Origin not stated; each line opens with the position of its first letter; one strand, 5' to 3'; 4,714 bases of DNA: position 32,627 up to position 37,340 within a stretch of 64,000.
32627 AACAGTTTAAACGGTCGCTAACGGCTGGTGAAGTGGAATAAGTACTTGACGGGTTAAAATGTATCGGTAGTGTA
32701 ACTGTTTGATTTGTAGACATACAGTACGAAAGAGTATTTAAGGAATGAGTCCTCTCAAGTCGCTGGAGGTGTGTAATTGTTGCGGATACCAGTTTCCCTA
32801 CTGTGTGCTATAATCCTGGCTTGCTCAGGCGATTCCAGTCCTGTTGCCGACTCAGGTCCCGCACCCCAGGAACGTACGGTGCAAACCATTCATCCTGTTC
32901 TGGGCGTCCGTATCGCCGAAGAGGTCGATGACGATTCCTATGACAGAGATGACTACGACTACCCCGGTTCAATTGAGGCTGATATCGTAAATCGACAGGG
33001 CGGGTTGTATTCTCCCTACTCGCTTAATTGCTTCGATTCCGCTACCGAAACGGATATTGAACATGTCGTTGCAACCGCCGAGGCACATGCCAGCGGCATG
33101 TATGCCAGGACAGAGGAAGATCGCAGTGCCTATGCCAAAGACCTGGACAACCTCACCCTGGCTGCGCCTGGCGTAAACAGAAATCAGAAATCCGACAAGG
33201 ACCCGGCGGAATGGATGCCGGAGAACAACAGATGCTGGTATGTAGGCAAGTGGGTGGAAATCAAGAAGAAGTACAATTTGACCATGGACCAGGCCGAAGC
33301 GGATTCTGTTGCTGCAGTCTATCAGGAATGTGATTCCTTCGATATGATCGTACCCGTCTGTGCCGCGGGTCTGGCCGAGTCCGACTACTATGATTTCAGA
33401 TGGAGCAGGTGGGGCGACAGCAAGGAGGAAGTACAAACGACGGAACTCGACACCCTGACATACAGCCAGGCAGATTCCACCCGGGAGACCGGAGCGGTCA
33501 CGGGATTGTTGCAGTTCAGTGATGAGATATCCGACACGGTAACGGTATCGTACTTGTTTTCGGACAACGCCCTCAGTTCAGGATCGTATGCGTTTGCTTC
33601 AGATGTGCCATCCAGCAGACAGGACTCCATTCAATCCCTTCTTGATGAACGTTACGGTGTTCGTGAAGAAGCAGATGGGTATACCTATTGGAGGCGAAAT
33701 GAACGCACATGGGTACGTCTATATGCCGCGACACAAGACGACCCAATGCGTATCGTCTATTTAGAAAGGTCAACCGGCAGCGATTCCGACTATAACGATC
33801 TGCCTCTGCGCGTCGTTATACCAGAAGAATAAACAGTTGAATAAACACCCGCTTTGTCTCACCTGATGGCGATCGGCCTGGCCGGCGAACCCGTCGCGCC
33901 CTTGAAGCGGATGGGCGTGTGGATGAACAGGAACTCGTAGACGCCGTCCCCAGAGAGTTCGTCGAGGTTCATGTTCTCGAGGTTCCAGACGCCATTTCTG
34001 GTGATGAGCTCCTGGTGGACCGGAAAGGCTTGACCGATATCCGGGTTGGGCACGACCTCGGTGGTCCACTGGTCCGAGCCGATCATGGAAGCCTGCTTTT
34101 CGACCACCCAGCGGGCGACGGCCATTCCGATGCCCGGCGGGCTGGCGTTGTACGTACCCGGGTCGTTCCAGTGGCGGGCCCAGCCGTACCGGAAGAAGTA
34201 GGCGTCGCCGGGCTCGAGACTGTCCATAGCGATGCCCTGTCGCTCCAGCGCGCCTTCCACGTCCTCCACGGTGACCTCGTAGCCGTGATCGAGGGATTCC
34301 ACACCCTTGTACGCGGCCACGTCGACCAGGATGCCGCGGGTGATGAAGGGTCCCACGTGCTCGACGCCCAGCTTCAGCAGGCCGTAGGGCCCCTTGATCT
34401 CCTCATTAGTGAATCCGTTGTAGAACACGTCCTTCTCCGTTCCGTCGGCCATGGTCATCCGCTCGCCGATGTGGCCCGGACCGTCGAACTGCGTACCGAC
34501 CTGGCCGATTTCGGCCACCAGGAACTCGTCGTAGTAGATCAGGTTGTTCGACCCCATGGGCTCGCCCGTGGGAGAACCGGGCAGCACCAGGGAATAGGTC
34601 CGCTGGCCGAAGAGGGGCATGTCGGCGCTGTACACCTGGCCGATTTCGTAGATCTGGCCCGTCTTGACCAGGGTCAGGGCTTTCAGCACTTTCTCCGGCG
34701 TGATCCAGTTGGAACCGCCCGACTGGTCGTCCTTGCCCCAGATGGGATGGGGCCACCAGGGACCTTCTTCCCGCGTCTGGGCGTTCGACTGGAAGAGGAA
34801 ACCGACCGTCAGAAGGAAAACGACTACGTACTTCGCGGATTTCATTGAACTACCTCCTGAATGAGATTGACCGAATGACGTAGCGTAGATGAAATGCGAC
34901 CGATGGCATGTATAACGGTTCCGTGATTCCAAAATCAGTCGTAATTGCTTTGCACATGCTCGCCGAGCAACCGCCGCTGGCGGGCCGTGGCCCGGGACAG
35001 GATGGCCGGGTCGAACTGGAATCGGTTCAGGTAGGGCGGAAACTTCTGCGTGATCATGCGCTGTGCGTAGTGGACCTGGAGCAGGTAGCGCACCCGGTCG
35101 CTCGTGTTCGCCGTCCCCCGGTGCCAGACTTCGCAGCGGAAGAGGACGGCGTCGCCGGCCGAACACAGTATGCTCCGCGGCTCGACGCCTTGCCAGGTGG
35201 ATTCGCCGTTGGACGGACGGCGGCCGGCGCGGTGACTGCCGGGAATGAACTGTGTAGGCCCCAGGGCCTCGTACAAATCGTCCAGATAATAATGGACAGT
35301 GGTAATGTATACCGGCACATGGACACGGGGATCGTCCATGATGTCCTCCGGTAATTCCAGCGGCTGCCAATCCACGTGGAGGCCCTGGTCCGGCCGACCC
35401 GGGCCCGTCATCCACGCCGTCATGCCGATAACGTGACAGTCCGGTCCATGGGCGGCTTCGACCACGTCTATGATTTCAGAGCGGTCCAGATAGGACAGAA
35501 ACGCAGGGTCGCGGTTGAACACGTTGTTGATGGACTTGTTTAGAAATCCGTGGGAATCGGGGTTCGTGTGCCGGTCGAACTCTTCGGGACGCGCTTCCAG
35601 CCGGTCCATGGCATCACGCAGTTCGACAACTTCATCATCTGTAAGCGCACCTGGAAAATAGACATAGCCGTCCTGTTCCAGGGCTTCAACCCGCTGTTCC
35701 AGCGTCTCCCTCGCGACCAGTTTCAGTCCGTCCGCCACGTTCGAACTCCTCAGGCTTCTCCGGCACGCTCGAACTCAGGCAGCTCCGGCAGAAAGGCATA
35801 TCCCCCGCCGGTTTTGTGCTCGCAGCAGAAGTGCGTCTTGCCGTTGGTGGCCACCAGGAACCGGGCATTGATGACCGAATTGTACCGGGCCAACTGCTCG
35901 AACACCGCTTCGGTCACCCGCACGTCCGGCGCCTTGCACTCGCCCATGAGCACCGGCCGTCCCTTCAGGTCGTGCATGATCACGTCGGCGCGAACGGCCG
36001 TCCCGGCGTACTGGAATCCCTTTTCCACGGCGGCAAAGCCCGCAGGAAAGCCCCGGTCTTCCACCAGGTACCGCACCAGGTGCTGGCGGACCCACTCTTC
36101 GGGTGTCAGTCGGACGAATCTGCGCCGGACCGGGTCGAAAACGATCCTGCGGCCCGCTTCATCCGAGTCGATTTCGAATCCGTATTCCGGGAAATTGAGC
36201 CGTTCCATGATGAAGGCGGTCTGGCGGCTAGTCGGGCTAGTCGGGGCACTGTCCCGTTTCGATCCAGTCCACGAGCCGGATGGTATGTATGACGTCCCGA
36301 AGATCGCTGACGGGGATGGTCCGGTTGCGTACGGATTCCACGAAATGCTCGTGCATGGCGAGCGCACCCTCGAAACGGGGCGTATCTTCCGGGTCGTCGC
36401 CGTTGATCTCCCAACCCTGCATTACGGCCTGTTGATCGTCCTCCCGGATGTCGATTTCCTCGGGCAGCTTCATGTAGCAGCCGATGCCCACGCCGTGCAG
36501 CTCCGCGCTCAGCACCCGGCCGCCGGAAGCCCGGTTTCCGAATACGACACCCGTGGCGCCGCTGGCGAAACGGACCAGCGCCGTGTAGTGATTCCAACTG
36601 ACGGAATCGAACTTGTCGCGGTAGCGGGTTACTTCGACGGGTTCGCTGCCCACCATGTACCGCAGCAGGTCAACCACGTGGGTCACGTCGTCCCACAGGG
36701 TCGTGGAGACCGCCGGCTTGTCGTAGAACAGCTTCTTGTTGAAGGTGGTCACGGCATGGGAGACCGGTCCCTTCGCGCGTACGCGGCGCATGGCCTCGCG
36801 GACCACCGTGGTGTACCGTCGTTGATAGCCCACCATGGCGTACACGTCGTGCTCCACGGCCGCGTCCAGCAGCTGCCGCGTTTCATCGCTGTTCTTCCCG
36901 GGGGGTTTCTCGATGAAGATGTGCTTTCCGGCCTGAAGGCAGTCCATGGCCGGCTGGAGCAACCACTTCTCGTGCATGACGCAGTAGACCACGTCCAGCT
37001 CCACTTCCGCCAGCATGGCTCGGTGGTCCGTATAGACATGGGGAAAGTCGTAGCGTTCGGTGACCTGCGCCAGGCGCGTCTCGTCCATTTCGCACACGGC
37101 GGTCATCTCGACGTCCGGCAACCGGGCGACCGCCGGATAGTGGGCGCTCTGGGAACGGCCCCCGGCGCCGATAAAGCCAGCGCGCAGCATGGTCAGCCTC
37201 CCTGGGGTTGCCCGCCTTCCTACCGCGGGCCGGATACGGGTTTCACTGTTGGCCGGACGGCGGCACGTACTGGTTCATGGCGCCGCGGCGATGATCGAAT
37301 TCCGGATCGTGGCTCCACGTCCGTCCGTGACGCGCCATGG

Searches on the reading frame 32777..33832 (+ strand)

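Call 42: search_protein_families(library=pfam, proteins=[window:32777-33832:+], max_evalue=0.001)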
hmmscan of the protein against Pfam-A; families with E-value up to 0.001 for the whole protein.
window:32777-33832:+ (351 aa): 1 family
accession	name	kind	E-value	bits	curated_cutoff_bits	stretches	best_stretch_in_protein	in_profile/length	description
PF07510.16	GmrSD_C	-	6.8e-09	36.2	23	1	80-177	36-134/138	GmrSD restriction endonucleases, C-terminal domain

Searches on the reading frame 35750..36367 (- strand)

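Call 6: search_protein_families(library=pfam, proteins=[window:35750-36367:-], max_evalue=0.001)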
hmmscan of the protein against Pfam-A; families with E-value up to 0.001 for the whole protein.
window:35750-36367:- (205 aa): 1 family
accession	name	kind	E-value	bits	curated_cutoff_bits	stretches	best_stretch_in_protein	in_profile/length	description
PF13588.12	HSDR_N_2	-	9.6e-30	103.3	25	1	89-197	1-110/110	Type I restriction enzyme R protein N terminus (HSDR_N)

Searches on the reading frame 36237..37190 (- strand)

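Call 6: search_protein_families(library=pfam, proteins=[window:36237-37190:-], max_evalue=0.001)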
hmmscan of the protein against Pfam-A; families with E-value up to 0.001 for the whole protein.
window:36237-37190:- (317 aa): 3 families
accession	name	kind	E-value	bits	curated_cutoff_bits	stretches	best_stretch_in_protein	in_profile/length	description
PF01408.29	GFO_IDH_MocA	-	2.4e-19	70.6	24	1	3-122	2-120/120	Oxidoreductase family, NAD-binding Rossmann fold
PF22725.1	GFO_IDH_MocA_C3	-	8.4e-08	32.7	27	1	153-233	34-118/124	GFO/IDH/MocA C-terminal domain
PF02894.22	GFO_IDH_MocA_C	-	6.5e-05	23.3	22.9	1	165-308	43-204/218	Oxidoreductase family, C-terminal alpha/beta domain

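Call 9: search_protein_families(library=ncbifam, proteins=[window:36237-37190:-], max_evalue=0.00001)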
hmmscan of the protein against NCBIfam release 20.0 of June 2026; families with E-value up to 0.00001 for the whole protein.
window:36237-37190:- (317 aa): 7 families
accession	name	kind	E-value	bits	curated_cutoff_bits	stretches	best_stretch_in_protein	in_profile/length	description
TIGR04380.1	myo_inos_iolG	equivalog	4.9e-23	81.5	355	1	2-308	2-317/330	inositol 2-dehydrogenase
NF040723.1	UDP-GlcNAcDh_Arch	equivalog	4.5e-22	78.9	450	1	2-251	1-249/302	UDP-N-acetylglucosamine 3-dehydrogenase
NF052479.1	LevoglcsnDh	equivalog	9.1e-19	67.4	650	1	28-182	37-204/386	levoglucosan dehydrogenase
NF052679.1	InsChiInosDhIolG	equivalog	1.1e-11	44.4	540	1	2-183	3-188/343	bifunctional inositol 2-dehydrogenase/D-chiro-inositol 1-dehydrogenase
NF041392.1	XylDh_Gfo6_Halo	equivalog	2.3e-10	39.8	350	1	2-147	17-164/350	D-xylose 1-dehydrogenase Gfo6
NF058561.1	BT_2158_fam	equivalog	9.5e-10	37.6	750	1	20-145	50-179/487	glycoside 3-dehydrogenase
NF008607.0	PRK11579.1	subfamily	1.4e-07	30.9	330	1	2-128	5-128/346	oxidoreductase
